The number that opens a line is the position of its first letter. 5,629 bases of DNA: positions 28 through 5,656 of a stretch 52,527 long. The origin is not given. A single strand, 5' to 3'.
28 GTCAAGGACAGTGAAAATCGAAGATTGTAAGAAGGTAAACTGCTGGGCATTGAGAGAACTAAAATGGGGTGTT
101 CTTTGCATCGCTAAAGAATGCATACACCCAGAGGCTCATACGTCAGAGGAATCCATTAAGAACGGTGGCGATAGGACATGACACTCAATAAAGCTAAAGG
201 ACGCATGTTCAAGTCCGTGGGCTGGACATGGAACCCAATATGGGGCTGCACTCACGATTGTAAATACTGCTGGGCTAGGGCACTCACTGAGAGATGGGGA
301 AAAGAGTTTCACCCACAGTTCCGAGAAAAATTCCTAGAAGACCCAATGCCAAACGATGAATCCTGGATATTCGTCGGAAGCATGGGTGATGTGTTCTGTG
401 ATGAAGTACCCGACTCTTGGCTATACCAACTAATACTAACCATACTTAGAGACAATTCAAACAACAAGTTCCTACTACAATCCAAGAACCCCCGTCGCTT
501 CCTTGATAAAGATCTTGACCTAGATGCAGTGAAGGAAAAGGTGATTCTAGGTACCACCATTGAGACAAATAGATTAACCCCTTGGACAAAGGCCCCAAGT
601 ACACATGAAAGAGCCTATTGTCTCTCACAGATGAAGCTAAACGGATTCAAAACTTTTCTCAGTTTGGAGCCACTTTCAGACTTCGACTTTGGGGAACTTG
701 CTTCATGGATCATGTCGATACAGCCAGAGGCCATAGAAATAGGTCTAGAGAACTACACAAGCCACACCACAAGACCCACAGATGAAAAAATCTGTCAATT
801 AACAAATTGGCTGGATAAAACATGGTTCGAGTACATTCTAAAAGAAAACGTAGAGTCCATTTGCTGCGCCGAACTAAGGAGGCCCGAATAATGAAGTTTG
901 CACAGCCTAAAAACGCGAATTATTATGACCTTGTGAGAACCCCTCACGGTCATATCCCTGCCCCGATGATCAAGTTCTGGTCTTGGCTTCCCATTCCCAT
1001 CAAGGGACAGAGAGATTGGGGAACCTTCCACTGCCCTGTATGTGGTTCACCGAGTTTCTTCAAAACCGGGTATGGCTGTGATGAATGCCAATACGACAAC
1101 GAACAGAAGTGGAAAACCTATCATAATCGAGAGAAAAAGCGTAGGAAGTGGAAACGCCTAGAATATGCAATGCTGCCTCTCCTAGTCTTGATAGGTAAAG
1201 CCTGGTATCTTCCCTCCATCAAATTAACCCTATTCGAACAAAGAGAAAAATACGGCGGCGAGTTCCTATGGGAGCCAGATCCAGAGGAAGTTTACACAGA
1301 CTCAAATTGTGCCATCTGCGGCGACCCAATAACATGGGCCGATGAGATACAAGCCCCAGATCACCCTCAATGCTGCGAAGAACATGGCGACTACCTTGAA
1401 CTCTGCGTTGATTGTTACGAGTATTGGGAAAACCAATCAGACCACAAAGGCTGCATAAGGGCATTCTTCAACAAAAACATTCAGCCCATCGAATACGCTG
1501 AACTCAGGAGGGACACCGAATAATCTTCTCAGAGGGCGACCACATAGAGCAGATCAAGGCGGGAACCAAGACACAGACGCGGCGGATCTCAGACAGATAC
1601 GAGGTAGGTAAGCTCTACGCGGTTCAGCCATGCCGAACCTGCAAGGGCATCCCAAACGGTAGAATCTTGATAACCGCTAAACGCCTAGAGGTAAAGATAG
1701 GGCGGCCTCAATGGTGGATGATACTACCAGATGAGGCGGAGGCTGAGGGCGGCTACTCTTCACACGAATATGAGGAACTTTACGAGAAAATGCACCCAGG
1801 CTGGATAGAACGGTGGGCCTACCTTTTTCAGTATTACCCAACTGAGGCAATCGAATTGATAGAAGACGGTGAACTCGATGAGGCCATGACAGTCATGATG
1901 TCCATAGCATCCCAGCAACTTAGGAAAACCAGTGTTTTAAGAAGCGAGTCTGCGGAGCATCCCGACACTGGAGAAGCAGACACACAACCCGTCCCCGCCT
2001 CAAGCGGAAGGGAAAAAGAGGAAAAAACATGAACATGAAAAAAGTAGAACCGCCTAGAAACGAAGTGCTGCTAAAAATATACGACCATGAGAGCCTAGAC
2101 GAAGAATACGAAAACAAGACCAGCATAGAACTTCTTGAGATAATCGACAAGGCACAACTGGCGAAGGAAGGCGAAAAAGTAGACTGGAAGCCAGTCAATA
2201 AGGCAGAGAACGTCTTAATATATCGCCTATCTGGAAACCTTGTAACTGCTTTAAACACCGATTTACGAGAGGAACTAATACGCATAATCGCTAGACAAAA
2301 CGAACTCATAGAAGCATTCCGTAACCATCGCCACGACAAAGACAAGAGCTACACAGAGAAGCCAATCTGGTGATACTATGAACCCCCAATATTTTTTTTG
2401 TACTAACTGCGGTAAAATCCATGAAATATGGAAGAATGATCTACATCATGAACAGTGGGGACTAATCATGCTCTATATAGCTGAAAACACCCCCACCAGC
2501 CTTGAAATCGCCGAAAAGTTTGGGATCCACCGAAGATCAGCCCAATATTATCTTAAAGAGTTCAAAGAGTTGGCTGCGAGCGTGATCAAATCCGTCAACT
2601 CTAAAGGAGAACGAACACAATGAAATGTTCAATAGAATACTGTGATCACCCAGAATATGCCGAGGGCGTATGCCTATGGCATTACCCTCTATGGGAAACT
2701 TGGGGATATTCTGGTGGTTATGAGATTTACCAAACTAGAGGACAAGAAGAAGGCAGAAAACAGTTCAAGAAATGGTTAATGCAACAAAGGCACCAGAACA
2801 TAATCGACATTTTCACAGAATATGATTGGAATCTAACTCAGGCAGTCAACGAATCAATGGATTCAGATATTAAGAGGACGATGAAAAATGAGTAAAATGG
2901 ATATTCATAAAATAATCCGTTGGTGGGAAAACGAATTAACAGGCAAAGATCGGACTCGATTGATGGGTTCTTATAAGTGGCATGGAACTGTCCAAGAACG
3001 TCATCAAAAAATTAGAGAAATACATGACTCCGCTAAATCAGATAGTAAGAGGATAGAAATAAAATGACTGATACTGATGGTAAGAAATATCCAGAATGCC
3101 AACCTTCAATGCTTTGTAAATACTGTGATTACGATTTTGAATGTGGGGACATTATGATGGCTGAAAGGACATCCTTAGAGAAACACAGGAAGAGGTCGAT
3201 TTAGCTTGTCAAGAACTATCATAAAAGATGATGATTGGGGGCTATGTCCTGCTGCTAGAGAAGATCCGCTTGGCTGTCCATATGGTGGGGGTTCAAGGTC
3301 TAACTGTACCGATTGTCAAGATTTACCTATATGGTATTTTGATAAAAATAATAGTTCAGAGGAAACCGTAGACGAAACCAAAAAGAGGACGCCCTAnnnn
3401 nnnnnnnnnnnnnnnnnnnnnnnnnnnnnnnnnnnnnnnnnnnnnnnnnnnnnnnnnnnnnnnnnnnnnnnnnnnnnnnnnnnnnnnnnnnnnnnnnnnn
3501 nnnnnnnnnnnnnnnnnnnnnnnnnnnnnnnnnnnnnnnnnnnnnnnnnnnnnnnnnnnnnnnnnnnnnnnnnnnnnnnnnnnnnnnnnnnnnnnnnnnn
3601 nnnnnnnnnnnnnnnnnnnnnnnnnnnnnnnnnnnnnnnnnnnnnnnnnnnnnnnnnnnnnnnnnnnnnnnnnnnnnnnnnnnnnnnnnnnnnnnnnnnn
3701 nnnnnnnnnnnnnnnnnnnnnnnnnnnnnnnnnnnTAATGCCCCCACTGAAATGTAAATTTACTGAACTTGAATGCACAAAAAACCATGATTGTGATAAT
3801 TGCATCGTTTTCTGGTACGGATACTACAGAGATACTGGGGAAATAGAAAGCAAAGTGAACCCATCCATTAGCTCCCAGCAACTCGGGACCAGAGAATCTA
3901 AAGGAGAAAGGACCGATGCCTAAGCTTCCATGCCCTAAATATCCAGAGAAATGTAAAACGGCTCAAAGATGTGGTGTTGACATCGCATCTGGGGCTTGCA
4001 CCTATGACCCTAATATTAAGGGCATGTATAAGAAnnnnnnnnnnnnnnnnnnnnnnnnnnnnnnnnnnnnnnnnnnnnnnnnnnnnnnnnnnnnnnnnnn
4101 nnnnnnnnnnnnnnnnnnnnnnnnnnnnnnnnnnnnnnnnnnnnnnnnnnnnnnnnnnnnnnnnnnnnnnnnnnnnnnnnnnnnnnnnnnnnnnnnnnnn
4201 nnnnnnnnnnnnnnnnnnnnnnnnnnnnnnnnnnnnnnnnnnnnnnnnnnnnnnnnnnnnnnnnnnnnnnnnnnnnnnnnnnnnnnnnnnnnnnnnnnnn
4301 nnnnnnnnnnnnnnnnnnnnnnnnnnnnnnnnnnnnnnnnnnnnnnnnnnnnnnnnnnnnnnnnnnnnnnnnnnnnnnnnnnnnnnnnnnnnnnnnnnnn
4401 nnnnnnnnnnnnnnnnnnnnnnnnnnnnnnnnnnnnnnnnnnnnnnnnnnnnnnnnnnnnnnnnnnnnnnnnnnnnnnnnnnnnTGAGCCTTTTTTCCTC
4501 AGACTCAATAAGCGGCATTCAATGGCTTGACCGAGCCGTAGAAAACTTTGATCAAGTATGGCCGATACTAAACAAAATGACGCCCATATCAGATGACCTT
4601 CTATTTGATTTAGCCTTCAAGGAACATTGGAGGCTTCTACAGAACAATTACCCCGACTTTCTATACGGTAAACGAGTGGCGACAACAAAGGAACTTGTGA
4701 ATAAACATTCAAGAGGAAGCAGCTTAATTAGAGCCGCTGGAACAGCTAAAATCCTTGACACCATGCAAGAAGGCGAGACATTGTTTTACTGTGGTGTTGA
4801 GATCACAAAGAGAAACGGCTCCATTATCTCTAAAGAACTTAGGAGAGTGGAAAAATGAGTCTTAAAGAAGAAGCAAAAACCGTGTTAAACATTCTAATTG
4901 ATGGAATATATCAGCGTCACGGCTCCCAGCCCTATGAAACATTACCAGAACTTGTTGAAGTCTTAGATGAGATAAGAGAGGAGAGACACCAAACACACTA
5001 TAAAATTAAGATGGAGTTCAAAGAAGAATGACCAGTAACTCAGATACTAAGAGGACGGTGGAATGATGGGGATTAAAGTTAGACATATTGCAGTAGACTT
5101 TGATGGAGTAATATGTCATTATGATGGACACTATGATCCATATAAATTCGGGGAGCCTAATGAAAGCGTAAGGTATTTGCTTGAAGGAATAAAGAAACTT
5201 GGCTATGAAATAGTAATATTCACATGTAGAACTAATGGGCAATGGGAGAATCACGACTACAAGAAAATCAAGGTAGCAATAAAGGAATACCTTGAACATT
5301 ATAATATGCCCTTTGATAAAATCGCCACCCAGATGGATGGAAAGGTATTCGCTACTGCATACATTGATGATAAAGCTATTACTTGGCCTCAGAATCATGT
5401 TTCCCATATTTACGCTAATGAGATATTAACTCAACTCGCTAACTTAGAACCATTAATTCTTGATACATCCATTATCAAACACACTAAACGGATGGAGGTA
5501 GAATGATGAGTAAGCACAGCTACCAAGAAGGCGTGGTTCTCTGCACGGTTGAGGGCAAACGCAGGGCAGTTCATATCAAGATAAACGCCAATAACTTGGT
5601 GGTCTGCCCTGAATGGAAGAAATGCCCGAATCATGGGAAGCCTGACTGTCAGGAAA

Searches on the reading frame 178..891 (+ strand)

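Call 68: search_protein_families(library=pfam, proteins=[window:178-891:+], max_evalue=0.01)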
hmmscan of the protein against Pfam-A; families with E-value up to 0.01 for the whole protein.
window:178-891:+ (237 aa): 1 family
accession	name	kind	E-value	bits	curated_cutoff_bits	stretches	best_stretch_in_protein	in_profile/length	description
PF07505.17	DUF5131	-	2.8e-14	53.7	28.9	1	17-166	10-163/243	Protein of unknown function (DUF5131)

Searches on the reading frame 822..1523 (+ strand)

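Call 68: search_protein_families(library=pfam, proteins=[window:822-1523:+], max_evalue=0.01)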
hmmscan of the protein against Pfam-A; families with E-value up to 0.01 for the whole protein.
window:822-1523:+ (233 aa): 1 family
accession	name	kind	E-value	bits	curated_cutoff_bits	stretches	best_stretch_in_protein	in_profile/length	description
PF03107.22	C1_2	-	0.0023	18.6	26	1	65-92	14-42/48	C1 domain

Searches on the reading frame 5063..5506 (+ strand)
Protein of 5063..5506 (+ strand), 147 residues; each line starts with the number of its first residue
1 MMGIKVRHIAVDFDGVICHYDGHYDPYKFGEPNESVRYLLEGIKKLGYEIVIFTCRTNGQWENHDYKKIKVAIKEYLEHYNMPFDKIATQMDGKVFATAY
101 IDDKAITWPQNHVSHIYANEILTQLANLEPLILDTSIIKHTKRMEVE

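Call 68: search_protein_families(library=pfam, proteins=[window:5063-5506:+], max_evalue=0.01)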
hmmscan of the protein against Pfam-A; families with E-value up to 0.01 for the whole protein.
window:5063-5506:+ (147 aa): 2 families
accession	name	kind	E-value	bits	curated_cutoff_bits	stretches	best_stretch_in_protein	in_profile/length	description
PF25109.1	HAD_PNKP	-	0.0017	18.9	27.6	1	9-93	4-91/143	Polynucleotide kinase PNKP phosphatase domain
PF08755.16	YccV-like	-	0.0032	18.2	22.8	0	44-124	12-96/101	Hemimethylated DNA-binding protein YccV like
